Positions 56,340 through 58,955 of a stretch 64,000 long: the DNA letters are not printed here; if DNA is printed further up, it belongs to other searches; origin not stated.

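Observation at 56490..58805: PD40 beta-propeller fused to a di-haem CXXCH tail inside an all-CAZyme operon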

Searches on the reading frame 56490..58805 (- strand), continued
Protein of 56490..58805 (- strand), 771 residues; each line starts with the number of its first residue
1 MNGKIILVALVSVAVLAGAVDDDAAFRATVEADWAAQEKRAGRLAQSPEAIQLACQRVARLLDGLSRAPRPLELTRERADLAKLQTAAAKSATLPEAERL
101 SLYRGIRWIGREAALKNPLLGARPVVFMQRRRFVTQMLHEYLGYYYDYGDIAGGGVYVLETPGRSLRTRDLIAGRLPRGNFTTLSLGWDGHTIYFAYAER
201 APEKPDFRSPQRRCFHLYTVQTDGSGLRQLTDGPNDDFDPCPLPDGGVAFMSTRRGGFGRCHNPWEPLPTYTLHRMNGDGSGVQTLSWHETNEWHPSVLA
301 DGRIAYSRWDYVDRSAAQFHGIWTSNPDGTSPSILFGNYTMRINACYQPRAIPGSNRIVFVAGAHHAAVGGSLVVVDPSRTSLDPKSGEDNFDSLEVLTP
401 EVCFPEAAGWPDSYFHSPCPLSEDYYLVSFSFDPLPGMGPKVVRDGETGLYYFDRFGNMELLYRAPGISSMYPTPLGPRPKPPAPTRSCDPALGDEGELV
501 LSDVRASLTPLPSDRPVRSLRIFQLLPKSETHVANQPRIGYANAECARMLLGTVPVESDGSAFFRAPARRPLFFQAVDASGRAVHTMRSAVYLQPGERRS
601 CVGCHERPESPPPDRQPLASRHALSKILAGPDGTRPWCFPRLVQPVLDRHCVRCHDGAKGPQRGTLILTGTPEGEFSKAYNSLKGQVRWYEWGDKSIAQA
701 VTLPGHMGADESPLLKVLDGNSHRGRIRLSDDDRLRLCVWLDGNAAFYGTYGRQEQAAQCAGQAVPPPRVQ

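Call 55: search_protein_families(library=ncbifam, proteins=[L008:4338-5525:+, L008:350-1537:+, L002:19822-21240:+, L063:286-2571:-, L017:11863-13128:-], max_evalue=0.01)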
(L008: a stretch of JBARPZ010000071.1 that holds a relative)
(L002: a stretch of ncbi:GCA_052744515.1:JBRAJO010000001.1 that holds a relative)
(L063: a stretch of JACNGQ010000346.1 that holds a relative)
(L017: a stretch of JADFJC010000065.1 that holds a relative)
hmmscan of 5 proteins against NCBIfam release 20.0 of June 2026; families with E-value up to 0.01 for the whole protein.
L008:4338-5525:+ (395 aa): 17 families
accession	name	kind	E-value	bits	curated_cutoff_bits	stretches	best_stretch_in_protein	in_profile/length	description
NF053866.1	CholDhdGbsBBac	equivalog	4e-67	226.5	550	1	7-394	12-391/392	choline dehydrogenase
NF041833.1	Fe_ADH_ErcA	equivalog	1e-65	222.4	550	1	13-393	11-381/382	alcohol dehydrogenase-like regulatory protein ErcA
TIGR02638.1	lactal_redase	equivalog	6.3e-64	216.1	523.15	1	15-366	12-357/379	lactaldehyde reductase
NF007363.0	PRK09860.1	equivalog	1.6e-61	208.5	581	1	7-393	6-382/383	L-threonine dehydrogenase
NF007911.0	PRK10624.1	equivalog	1.5e-59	201.9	537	1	15-394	13-382/382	lactaldehyde reductase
NF050025.1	SulfAcetaldRedSarD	equivalog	3.4e-54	184.2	700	1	5-391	3-382/385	sulfoacetaldehyde reductase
NF058672.1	4HyButDHCUPNE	equivalog_domain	6.9e-53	180.2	500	1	11-365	8-351/378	4-hydroxybutyrate dehydrogenase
NF010378.0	PRK13805.1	equivalog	6.1e-50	169.9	951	1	9-360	461-828/872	bifunctional acetaldehyde-CoA/alcohol dehydrogenase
TIGR03405.1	Phn_Fe-ADH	equivalog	2e-43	148.6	423.7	1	7-364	1-341/355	iron-containing alcohol dehydrogenase PsrA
NF011998.0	PRK15454.1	equivalog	2.8e-40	138.3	556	1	9-390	26-391/395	ethanolamine utilization ethanol dehydrogenase EutG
NF011717.0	PRK15138.1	equivalog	6.4e-37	127.5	645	1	4-393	3-386/387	alcohol dehydrogenase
TIGR04266.1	NDMA_methanol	equivalog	2.5e-34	118.8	625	1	42-345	46-348/420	NDMA-dependent methanol dehydrogenase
NF041822.1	daptide_DH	equivalog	2.1e-13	49.9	300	1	82-234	46-200/363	daptide-type RiPP biosynthesis dehydogenase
NF006941.0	PRK09423.1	subfamily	1.8e-10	40.2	336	1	7-112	5-106/367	glycerol dehydrogenase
NF047954.1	PrpdilGlycDhGldA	equivalog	8.6e-06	25.2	700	1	30-112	27-106/365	bifunctional L-1,2-propanediol dehydrogenase/glycerol dehydrogenase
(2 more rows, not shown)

L008:350-1537:+ (395 aa): 5 families
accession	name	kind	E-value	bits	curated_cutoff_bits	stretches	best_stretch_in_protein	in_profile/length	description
NF004889.0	PRK06252.1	subfamily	2.9e-26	92.3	244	1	171-391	128-337/340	methylcobalamin:coenzyme M methyltransferase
TIGR01463.1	mtaA_cmuA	subfamily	2e-22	79.9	235.4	1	151-390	107-338/340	MtaA/CmuA family methyltransferase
NF040654.1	MtaA_Meth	equivalog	4.8e-20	71.8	400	1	151-390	107-335/337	methylcobamide:CoM methyltransferase MtaA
NF041608.1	methylcob_mtaseMtbA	equivalog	3.2e-16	59.4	600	1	186-390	144-337/339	methylcobamide:CoM methyltransferase MtbA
TIGR01464.1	hemE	equivalog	9.6e-10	38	302.95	1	205-386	162-335/338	uroporphyrinogen decarboxylase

L002:19822-21240:+ (472 aa): 1 family
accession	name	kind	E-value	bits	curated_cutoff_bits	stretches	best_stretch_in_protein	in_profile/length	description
NF041649.1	ceramidase_neut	equivalog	9.1e-12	44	1200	1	44-267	2-229/636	neutral ceramidase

L063:286-2571:- (761 aa): 0 families

L017:11863-13128:- (421 aa): 14 families
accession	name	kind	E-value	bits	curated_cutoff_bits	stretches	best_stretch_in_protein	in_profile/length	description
NF040866.1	AraD_Arch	equivalog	3.6e-26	92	650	1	136-409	109-366/372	arabinonate dehydratase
NF040790.2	glucon_galact_dh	equivalog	2.9e-24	85.6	750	1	118-408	81-365/390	bifunctional D-gluconate/D-galactonate dehydratase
NF047820.1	TalGalacDh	equivalog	8.4e-21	74.3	500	1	136-408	113-360/371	L-talarate/galactarate dehydratase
NF010624.0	PRK14017.1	equivalog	3.1e-18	66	311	1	137-410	89-358/382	galactonate dehydratase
NF011968.0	PRK15440.1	equivalog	2.3e-17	63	393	1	136-405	131-384/395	L-rhamnonate dehydratase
NF043051.1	ManoateDhtManD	equivalog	1.6e-15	56.8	550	1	133-409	88-380/403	D-mannonate dehydratase ManD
NF011654.0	PRK15072.1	subfamily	5.8e-15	55.1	430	1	133-408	88-380/404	D-galactonate dehydratase family protein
TIGR02534.1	mucon_cyclo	subfamily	1.4e-11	44.1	334.95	1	138-410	107-363/368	muconate/chloromuconate family cycloisomerase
NF043002.1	HProlDhtase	equivalog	1.9e-06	27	500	1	136-403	107-353/366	cis-3-hydroxy-L-proline dehydratase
TIGR01928.1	menC_lowGC_arch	equivalog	3.3e-05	23.1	200.65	1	187-331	138-266/325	o-succinylbenzoate synthase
NF042940.1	racemase_DgcA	equivalog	0.0002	20.7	400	1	219-279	150-209/323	N-acetyl-D-Glu racemase DgcA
NF002782.0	PRK02901.1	equivalog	0.0006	18.9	288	1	196-267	101-167/328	o-succinylbenzoate synthase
TIGR01927.1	menC_gam_Gplu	equivalog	0.0035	16.7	130.55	1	195-280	122-201/307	o-succinylbenzoate synthase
TIGR03247.1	glucar-dehydr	equivalog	0.0086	14.8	828.7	0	309-410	298-403/441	glucarate dehydratase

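Call 60: find_encoding_contigs(protein=P0001, flank=10000, max_places=4)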
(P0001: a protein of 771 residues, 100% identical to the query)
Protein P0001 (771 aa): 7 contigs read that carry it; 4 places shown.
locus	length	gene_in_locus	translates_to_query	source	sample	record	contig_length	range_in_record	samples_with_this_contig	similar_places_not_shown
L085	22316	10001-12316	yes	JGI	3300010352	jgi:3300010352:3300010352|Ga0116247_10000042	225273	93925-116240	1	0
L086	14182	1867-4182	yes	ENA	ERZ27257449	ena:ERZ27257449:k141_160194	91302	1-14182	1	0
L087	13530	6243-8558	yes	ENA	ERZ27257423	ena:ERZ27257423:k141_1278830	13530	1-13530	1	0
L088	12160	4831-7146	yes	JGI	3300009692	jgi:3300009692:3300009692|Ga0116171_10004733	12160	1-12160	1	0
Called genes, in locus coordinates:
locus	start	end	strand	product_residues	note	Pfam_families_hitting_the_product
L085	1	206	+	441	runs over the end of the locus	PF07690:MFS_1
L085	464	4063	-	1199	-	PF06283:ThuA, PF13646:HEAT_2, PF00754:F5_F8_type_C, PF22633:F5_F8_type_C_2, PF00754:F5_F8_type_C, PF22633:F5_F8_type_C_2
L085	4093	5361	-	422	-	PF01408:GFO_IDH_MocA, PF22725:GFO_IDH_MocA_C3 (faint), PF19051:GFO_IDH_MocA_C2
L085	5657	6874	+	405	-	-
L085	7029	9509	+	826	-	-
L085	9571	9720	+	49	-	-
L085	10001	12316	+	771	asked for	PF18582:HZS_alpha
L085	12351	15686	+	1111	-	PF02210:Laminin_G_2 (faint), PF14307:Glyco_tran_WbsX, PF13385:Laminin_G_3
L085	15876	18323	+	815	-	-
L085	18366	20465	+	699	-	PF08309:LVIVD (faint)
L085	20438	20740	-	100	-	-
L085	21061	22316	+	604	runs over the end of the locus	PF13385:Laminin_G_3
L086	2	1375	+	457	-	?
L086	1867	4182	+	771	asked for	PF18582:HZS_alpha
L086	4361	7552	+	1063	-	PF02210:Laminin_G_2 (faint), PF14307:Glyco_tran_WbsX, PF13385:Laminin_G_3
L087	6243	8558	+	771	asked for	PF18582:HZS_alpha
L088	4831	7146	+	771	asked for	PF18582:HZS_alpha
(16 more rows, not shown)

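Call 61: find_encoding_contigs(protein=P0003, flank=10000, max_places=2)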
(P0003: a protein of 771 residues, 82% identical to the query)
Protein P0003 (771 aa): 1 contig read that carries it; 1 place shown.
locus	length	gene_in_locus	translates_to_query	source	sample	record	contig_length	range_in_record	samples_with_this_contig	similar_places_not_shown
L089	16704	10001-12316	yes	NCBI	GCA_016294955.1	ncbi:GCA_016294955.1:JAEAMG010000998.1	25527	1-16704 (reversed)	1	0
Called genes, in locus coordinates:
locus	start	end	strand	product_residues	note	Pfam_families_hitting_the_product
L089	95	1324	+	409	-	PF00149:Metallophos, PF13927:Ig_3 (faint)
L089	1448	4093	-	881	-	PF02838:Glyco_hydro_20b, PF00728:Glyco_hydro_20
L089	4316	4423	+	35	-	-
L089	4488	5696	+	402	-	-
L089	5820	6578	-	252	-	PF06439:3keto-disac_hyd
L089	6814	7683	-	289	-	PF01261:AP_endonuc_2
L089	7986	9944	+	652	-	PF07944:Beta-AFase-like_GH127_cat, PF20736:Glyco_hydro127M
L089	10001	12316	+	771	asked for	PF18582:HZS_alpha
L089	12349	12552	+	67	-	-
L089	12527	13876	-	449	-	PF00672:HAMP, PF00512:HisKA, PF13581:HATPase_c_2 (weak), PF02518:HATPase_c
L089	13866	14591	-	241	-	PF00072:Response_reg, PF00486:Trans_reg_C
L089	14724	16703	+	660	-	?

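Call 65: search_protein_families(library=pfam, alignment_id=A4, max_evalue=0.00001)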
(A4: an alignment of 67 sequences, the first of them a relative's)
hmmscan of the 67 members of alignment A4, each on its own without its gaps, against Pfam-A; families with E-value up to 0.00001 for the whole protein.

A. member 1, L001:12614-13960:+ (449 aa): 1 family
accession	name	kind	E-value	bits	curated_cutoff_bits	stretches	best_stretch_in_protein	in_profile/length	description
PF00589.27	Phage_integrase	-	1.5e-19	70.9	27.1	1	233-388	24-167/172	Phage integrase family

B. families by the number of members that match (of 67 scanned): 72 families (the first 25 are shown)
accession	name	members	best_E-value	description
PF13685.12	Fe-ADH_2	17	8.9e-24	Iron-containing alcohol dehydrogenase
PF00465.25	Fe-ADH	14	2.7e-50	Iron-containing alcohol dehydrogenase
PF25137.1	ADH_Fe_C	14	2.4e-42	Fe-containing alcohol dehydrogenase family, C-terminal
PF00072.30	Response_reg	3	3e-26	Response regulator receiver domain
PF01643.23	Acyl-ACP_TE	3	8.1e-26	Acyl-ACP thioesterase N-terminal domain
PF00196.25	GerE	3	3.1e-15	Bacterial regulatory proteins, luxR family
PF20791.3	Acyl-ACP_TE_C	3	3.7e-11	Acyl-ACP thioesterase C-terminal domain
PF08757.17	CotH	2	1.3e-55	CotH kinase protein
PF00932.25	LTD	2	1.2e-53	Lamin Tail Domain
PF13424.12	TPR_12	2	5.9e-45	Tetratricopeptide repeat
PF00515.34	TPR_1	2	3.4e-38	Tetratricopeptide repeat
PF07719.23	TPR_2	2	1.2e-29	Tetratricopeptide repeat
PF13176.12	TPR_7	2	3.1e-26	Tetratricopeptide repeat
PF13181.12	TPR_8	2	4.6e-24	Tetratricopeptide repeat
PF13428.12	TPR_14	2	3.4e-18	Tetratricopeptide repeat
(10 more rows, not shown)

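Call 66: search_protein_families(library=pfam, alignment_id=A5, max_evalue=0.00001)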
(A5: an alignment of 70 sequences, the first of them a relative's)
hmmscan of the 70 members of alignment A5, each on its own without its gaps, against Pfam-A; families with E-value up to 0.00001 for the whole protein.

A. member 1, L001:6142-9945:+ (1268 aa): 2 families
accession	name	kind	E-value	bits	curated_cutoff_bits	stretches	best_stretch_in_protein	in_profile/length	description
PF19773.5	DUF6259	-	1.8e-65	221.5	28.7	1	811-1098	1-299/300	Domain of unknown function (DUF6259)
PF22645.1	GKRP_SIS_N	-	2.8e-09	37.2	27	1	107-213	13-108/113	Glucokinase regulatory protein N-terminal SIS domain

B. families by the number of members that match (of 70 scanned): 60 families (the first 25 are shown)
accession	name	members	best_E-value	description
PF00884.28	Sulfatase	7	2.6e-58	Sulfatase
PF01663.27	Phosphodiest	6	8.1e-11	Type I phosphodiesterase / nucleotide pyrophosphatase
PF01261.30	AP_endonuc_2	5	2.8e-30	Xylose isomerase-like TIM barrel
PF04734.18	Ceramidase_alk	5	9.3e-18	Neutral/alkaline non-lysosomal ceramidase, N-terminal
PF16347.10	SGSH_C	5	4e-17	N-sulphoglucosamine sulphohydrolase, C-terminal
PF01208.23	URO-D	4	1.1e-35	Uroporphyrinogen decarboxylase (URO-D)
PF03737.21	RraA-like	3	3.2e-24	Aldolase/RraA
PF10282.15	Lactonase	3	2.7e-13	Lactonase, 7-bladed beta-propeller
PF03150.19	CCP_MauG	3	5.1e-10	Di-haem cytochrome c peroxidase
PF00246.29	Peptidase_M14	3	9.7e-10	Zinc carboxypeptidase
PF07940.18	Hepar_II_III_C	3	2.8e-09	Heparinase II/III-like, C-terminal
PF21783.3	YNCE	2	2.9e-09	YNCE-like beta-propeller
PF25174.1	Beta-prop_THOC3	2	2.6e-08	THOC3 beta-propeller domain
PF13204.13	Apiosidase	1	4.6e-128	Apiosidase-like, catalytic domain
PF00488.27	MutS_V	1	1.6e-86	MutS domain V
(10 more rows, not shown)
